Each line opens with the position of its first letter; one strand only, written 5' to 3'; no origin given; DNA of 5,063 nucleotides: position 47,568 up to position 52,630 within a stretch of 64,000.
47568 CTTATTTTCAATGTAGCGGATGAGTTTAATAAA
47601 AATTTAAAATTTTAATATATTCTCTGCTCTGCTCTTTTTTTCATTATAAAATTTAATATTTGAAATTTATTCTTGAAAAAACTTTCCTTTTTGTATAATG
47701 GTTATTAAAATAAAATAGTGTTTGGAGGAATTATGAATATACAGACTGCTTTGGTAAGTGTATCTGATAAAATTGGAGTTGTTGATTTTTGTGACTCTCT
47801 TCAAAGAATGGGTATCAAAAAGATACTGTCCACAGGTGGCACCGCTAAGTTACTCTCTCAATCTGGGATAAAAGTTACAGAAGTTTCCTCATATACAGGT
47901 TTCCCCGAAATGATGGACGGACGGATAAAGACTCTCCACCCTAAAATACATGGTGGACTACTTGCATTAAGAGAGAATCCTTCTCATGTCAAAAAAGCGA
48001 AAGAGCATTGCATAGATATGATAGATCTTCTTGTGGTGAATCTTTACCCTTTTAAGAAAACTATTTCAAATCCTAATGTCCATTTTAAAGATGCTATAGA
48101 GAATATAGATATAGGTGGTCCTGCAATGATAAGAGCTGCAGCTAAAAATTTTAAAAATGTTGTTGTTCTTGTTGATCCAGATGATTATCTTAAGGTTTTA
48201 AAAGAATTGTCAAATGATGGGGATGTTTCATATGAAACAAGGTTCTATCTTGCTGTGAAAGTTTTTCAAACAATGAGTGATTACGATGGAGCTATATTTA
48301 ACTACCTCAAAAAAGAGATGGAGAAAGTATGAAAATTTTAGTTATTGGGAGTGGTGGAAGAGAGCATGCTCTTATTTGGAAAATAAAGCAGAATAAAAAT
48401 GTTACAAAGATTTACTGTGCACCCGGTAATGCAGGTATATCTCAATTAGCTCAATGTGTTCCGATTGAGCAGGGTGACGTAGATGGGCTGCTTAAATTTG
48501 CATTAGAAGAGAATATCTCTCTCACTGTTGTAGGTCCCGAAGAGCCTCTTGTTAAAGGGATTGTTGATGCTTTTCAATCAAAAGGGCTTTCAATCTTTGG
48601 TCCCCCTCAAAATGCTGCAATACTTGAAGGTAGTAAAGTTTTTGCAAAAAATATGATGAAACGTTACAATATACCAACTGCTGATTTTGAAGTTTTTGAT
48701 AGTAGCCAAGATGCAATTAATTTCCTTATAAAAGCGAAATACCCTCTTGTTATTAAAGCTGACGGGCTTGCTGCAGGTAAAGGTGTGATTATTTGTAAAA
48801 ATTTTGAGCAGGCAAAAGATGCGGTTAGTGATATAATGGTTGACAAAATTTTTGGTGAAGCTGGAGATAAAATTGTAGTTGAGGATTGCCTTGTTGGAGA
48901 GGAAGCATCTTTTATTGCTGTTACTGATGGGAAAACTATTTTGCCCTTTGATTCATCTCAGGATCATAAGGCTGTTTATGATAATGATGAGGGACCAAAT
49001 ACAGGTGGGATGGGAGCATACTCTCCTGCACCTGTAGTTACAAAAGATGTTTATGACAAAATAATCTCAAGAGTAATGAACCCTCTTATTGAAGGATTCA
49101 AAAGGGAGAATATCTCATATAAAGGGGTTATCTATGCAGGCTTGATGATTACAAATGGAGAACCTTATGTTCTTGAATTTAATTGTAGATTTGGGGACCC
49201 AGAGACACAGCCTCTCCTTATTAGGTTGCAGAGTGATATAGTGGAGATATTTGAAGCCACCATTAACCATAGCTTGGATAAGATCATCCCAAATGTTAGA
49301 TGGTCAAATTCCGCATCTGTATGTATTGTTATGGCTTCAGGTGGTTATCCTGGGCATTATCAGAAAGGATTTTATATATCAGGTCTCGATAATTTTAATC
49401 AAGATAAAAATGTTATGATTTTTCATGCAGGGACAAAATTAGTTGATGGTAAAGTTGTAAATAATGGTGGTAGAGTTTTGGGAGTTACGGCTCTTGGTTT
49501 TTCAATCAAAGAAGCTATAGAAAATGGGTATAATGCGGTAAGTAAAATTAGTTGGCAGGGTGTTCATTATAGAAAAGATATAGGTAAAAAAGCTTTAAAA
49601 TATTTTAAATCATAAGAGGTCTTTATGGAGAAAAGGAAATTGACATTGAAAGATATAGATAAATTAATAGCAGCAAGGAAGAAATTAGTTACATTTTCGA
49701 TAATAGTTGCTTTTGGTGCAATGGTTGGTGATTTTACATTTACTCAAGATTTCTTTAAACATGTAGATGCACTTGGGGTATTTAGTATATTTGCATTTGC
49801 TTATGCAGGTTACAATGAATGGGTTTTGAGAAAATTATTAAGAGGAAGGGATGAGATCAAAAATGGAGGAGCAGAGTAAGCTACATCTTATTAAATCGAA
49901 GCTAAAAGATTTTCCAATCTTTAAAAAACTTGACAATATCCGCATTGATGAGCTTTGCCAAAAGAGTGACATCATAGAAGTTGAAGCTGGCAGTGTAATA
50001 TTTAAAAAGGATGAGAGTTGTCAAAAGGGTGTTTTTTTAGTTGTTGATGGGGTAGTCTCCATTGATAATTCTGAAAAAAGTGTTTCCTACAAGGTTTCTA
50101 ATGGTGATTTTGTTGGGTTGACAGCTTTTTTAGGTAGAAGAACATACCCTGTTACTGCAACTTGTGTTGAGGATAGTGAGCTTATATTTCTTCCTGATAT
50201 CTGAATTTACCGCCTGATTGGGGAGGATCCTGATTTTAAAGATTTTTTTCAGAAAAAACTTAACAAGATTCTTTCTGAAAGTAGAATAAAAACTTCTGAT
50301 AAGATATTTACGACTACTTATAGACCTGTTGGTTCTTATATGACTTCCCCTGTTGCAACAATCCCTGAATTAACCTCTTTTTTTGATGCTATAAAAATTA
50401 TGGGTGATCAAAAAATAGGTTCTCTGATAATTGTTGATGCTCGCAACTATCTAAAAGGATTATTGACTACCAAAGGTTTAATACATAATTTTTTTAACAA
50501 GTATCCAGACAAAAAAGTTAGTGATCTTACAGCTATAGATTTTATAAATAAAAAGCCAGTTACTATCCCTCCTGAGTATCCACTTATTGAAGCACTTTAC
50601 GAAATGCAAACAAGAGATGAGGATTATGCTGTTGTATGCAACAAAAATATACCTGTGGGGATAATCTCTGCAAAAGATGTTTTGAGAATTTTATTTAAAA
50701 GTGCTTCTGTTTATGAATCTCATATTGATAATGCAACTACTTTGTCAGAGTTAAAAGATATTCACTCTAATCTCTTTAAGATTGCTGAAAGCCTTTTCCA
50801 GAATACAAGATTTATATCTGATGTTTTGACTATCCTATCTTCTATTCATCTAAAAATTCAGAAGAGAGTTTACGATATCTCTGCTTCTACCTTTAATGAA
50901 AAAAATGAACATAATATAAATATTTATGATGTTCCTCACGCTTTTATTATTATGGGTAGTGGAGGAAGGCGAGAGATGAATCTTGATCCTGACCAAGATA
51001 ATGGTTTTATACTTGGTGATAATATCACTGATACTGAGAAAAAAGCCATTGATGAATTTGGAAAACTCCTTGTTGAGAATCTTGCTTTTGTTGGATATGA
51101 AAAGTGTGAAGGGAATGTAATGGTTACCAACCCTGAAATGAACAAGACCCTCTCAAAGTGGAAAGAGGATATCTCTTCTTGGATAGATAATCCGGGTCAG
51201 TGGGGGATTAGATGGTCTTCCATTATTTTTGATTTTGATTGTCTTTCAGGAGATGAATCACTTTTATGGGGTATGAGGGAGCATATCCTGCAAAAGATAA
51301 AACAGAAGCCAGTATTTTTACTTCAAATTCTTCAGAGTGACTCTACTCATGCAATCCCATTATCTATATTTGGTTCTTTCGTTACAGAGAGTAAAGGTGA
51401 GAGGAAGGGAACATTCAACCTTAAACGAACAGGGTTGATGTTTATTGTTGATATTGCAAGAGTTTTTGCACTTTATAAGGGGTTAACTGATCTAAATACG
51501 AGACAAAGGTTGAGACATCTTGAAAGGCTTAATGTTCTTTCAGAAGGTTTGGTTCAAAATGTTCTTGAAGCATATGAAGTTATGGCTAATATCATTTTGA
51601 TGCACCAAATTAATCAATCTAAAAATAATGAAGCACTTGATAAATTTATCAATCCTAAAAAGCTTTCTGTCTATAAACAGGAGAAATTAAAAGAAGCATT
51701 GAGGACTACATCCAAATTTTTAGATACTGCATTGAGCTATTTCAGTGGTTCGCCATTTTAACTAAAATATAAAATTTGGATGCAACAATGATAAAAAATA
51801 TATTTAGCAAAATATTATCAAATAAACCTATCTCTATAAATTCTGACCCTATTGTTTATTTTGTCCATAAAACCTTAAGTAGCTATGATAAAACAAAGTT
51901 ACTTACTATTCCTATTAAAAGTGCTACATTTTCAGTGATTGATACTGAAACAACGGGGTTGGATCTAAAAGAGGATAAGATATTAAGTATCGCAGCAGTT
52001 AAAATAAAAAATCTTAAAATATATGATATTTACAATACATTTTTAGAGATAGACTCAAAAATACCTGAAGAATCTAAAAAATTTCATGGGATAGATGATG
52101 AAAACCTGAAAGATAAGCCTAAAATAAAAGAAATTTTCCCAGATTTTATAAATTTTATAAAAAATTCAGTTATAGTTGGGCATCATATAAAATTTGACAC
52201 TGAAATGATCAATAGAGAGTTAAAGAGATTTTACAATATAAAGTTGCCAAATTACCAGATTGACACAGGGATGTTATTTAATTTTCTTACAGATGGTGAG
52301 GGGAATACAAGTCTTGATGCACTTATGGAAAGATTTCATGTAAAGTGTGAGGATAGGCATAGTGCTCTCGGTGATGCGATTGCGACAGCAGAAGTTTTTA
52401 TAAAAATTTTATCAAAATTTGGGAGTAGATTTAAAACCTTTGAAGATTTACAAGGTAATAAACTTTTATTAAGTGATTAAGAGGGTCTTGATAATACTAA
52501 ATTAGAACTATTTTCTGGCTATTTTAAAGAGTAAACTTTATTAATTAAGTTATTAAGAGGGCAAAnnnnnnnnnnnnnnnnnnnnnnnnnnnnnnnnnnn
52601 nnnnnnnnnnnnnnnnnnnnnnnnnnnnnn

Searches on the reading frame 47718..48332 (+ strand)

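Call 37: search_protein_families(library=pfam, proteins=[window:47718-48332:+], max_evalue=0.00001)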
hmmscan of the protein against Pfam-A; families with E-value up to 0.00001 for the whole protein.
window:47718-48332:+ (204 aa): 2 families
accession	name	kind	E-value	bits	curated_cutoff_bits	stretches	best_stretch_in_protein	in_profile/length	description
PF02142.27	MGS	-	5.4e-23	81.4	24.1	1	21-135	2-93/94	MGS-like domain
PF01808.24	AICARFT_IMPCHas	-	1.8e-17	64.2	25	1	141-200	1-60/311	AICARFT/IMPCHase bienzyme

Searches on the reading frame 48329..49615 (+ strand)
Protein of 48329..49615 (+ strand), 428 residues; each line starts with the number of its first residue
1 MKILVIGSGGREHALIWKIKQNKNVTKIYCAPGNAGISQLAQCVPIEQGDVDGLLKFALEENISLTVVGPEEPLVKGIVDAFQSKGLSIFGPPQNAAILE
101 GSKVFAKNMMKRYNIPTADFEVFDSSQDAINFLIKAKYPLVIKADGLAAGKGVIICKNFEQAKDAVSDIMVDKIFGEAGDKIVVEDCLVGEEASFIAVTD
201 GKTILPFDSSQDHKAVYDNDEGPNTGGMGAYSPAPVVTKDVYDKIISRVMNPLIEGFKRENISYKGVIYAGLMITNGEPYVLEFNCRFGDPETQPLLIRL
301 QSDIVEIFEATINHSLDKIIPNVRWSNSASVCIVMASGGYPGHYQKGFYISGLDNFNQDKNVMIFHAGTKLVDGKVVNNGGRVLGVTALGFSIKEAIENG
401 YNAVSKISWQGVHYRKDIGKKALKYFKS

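Call 37: search_protein_families(library=pfam, proteins=[window:48329-49615:+], max_evalue=0.00001)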
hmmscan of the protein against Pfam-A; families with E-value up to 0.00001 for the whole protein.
window:48329-49615:+ (428 aa): 4 families
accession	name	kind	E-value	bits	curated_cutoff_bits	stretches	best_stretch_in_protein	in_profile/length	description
PF01071.24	GARS_A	-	6.7e-78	261.4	27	1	101-293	1-194/194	Phosphoribosylglycinamide synthetase, ATP-grasp (A) domain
PF02844.21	GARS_N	-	5.2e-41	139.9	29.5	1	1-100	1-100/100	Phosphoribosylglycinamide synthetase, N domain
PF02843.22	GARS_C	-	1.3e-33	115.6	34.8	1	330-421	1-92/92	Phosphoribosylglycinamide synthetase, C domain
PF02655.19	ATP-grasp_3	-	8.8e-06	26.3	23.2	0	111-289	13-158/160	ATP-grasp domain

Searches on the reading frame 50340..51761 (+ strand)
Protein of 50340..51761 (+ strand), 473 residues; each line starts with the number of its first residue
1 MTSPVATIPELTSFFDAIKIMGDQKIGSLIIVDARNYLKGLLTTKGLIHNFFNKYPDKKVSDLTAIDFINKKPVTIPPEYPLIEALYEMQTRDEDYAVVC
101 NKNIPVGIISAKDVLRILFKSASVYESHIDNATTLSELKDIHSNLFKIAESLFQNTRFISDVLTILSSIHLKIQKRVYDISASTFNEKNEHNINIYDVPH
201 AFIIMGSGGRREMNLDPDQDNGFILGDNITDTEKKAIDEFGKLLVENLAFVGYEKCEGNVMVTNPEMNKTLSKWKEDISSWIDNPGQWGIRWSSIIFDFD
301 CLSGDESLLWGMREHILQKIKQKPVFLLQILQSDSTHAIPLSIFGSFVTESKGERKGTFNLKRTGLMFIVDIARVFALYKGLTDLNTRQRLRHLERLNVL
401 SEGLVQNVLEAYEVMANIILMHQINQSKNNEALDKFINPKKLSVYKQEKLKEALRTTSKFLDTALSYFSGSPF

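Call 37: search_protein_families(library=pfam, proteins=[window:50340-51761:+], max_evalue=0.00001)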
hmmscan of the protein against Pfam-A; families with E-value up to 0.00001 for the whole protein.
window:50340-51761:+ (473 aa): 3 families
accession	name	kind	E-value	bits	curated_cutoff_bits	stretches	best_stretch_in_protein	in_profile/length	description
PF10335.14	DUF294_C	-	2.3e-36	125.2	22.5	1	325-463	2-140/145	Putative nucleotidyltransferase substrate binding domain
PF03445.19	DUF294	-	2e-31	109.1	21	1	147-286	5-136/138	Putative nucleotidyltransferase DUF294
PF00571.33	CBS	-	1.7e-17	63.9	24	2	67-118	3-55/57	CBS domain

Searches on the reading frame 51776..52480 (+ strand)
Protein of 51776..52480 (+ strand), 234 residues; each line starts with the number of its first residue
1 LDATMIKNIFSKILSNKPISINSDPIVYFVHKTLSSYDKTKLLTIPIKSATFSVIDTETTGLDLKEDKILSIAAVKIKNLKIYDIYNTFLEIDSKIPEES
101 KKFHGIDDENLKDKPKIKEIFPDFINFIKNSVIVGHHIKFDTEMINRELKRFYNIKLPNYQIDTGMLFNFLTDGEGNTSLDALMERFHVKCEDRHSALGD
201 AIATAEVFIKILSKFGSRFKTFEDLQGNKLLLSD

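Call 37: search_protein_families(library=pfam, proteins=[window:51776-52480:+], max_evalue=0.00001)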
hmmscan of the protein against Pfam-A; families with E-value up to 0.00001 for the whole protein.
window:51776-52480:+ (234 aa): 3 families
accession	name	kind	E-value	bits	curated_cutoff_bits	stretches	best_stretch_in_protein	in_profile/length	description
PF00929.31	RNase_T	-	3.3e-36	125.7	24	1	54-208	2-164/164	Exonuclease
PF21762.3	DEDDh_C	-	2.1e-06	28.5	27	1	129-210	106-187/188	DNA polymerase III subunit epsilon-like, C-terminal domain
PF16473.11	Rv2179c-like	-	4.1e-06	27.1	27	0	54-209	4-174/177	3'-5' exoribonuclease Rv2179c-like domain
